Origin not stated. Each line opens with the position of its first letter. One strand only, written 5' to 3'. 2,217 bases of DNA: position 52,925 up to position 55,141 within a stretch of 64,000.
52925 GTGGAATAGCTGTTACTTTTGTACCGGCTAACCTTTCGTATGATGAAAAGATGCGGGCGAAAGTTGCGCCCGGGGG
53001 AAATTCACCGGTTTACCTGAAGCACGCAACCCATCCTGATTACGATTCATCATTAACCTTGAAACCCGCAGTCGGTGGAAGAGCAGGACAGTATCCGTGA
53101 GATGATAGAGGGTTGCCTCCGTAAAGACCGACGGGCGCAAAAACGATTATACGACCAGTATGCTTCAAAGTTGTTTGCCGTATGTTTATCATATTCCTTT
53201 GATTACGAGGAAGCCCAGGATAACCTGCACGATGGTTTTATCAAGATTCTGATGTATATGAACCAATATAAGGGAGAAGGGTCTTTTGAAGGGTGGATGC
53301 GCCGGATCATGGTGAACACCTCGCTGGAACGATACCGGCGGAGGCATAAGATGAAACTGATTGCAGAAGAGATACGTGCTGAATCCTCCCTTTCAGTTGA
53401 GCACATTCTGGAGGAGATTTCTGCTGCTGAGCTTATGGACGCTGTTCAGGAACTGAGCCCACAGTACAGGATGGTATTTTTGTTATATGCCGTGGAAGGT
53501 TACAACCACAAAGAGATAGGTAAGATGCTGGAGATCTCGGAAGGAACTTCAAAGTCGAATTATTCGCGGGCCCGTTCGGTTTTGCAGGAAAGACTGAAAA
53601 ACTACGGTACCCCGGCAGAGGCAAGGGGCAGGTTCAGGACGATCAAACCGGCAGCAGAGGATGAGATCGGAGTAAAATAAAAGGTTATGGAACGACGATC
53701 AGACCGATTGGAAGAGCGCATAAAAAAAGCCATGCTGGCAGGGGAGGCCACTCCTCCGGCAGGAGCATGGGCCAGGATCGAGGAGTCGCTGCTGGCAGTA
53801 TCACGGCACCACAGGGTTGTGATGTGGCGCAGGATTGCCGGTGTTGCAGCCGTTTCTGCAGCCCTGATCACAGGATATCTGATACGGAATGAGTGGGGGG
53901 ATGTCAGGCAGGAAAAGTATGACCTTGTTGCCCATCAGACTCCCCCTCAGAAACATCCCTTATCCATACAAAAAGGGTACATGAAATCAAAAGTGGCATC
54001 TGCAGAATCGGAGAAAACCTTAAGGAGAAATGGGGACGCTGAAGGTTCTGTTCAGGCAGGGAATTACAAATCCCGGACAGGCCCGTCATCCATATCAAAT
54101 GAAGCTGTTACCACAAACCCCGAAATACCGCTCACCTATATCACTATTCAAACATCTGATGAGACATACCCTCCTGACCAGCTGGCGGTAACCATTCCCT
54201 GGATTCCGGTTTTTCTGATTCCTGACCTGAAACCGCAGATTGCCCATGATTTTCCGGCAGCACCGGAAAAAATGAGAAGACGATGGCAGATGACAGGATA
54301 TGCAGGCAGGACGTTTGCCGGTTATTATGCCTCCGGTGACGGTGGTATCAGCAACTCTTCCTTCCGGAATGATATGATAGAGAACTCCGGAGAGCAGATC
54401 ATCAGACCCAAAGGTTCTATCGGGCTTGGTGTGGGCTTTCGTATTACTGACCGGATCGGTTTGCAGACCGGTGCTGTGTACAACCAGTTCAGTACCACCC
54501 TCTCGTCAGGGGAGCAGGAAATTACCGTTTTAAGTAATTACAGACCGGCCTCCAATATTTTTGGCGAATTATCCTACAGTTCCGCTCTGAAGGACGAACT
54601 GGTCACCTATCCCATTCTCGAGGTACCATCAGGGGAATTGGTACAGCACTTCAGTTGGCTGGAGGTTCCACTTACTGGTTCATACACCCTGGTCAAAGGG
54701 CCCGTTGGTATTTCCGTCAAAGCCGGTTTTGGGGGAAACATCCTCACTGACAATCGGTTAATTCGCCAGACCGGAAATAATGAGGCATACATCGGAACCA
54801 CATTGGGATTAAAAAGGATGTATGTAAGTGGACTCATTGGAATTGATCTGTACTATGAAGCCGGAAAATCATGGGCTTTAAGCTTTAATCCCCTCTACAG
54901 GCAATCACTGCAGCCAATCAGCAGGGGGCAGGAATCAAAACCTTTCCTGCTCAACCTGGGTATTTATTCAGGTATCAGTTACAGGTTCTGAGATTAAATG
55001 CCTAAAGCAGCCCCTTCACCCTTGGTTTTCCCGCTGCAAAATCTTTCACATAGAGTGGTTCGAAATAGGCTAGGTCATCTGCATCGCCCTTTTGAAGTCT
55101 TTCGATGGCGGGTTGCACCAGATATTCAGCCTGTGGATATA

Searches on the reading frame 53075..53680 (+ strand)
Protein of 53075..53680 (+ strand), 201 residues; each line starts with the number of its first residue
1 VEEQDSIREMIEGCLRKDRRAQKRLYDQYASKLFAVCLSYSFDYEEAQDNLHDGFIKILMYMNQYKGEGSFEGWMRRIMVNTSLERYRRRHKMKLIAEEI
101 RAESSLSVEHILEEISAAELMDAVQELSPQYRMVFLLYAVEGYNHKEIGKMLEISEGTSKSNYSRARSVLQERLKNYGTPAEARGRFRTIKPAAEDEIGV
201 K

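Call 3: search_protein_families(library=pfam, proteins=[window:53075-53680:+], max_evalue=0.01)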
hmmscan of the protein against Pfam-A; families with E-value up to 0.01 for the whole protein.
window:53075-53680:+ (201 aa): 5 families
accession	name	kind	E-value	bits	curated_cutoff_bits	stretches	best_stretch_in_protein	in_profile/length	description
PF08281.18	Sigma70_r4_2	-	2.7e-16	59.4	25.7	1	119-168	3-52/54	Sigma-70, region 4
PF04542.20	Sigma70_r2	-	2.9e-10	40.3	24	1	25-91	1-69/71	Sigma-70 region 2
PF04545.22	Sigma70_r4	-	3.5e-08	33.3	24.1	1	124-171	2-49/50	Sigma-70, region 4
PF22233.2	PhyR_sigma-like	-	4.7e-05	23.5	27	1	125-157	2-34/50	Response regulator PhyR, sigma-like domain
PF07638.17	Sigma70_ECF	-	5.7e-05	23.5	21.1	1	74-175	78-184/185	ECF sigma factor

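Call 4: search_protein_families(library=ncbifam, proteins=[window:53075-53680:+], max_evalue=0.01)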
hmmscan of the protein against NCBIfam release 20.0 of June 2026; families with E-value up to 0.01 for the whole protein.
window:53075-53680:+ (201 aa): 84 families (the best 25 are shown)
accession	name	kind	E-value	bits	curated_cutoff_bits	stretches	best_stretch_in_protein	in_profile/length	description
TIGR02937.1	sigma70-ECF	superfamily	6.6e-26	90.9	42.9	1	21-174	2-165/165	sigma-70 family RNA polymerase sigma factor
NF008888.0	PRK11922.1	equivalog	1.3e-24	87.1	204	1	4-176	14-198/231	RNA polymerase sigma factor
NF007216.0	PRK09638.1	equivalog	3.6e-24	85.5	194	1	9-175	7-175/180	RNA polymerase sigma factor SigY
NF007225.0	PRK09643.1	equivalog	1.6e-23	83.5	190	1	6-184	13-192/204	RNA polymerase sigma factor SigM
TIGR02985.1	Sig70_bacteroi1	subfamily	6.3e-23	81.8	126.4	1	23-174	4-162/162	RNA polymerase sigma-70 factor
NF009171.0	PRK12518.1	equivalog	2.3e-21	76.5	208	1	4-178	11-188/191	RNA polymerase sigma factor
NF006930.0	PRK09415.1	subfamily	3e-21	76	198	1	22-176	18-177/179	RNA polymerase factor sigma C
NF058625.1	sigma_PG0214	equivalog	4.7e-21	75.2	130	1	28-176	12-163/170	GFO_1088 family ECF-type sigma factor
TIGR02950.1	SigM_subfam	subfamily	6.6e-21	74.8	147.95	1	25-174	5-158/159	RNA polymerase sigma factor, SigM family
NF007229.0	PRK09647.1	equivalog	2.8e-20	72.6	265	1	25-182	49-210/220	RNA polymerase sigma factor SigE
TIGR02954.1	Sig70_famx3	hypoth_equivalog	1.3e-19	70.6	188.5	1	9-176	5-169/170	RNA polymerase sigma-70 factor, TIGR02954 family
NF007223.0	PRK09641.1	equivalog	1.5e-19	70.6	209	1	8-176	6-186/187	RNA polymerase sigma factor SigW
NF009174.0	PRK12522.1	equivalog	2.1e-19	70.2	217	1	23-176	6-169/175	RNA polymerase sigma factor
TIGR02983.1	SigE-fam_strep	subfamily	5.8e-19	68.6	141.55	1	24-175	10-159/162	SigE family RNA polymerase sigma factor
NF004113.0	PRK05602.1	equivalog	1.9e-18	66.8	208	1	3-178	28-205/211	RNA polymerase sigma factor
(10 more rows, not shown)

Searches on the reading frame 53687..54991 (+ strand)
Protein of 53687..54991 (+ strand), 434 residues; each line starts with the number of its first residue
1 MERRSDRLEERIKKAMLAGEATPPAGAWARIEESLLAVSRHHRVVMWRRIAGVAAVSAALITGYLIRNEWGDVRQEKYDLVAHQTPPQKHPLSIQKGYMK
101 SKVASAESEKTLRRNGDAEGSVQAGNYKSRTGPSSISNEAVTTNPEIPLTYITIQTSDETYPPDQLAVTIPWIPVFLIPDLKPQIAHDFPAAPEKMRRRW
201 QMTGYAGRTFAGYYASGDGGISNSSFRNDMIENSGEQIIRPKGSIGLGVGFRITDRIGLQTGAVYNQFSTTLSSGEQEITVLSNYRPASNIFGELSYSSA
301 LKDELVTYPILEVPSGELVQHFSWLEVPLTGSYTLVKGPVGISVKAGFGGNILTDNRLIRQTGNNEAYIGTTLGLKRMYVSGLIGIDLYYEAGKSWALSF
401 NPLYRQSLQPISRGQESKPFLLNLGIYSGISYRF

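Call 3: search_protein_families(library=pfam, proteins=[window:53687-54991:+], max_evalue=0.01)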
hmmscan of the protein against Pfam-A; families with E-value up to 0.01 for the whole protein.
window:53687-54991:+ (434 aa): 2 families
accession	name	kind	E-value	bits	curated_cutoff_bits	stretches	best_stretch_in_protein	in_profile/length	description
PF13568.12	OMP_b-brl_2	-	5.1e-07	30.4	27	1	218-400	14-164/175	Outer membrane protein beta-barrel domain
PF13505.12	OMP_b-brl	-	0.0073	16.9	28.7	0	205-274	14-75/175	Outer membrane protein beta-barrel domain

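Call 4: search_protein_families(library=ncbifam, proteins=[window:53687-54991:+], max_evalue=0.01)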
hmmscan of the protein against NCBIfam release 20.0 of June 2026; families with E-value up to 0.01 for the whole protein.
window:53687-54991:+ (434 aa): 1 family
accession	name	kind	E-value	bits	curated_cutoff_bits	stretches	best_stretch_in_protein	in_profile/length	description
NF052375.1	antisigma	equivalog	0.0018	18.3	100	1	18-105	45-143/217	anti-sigma factor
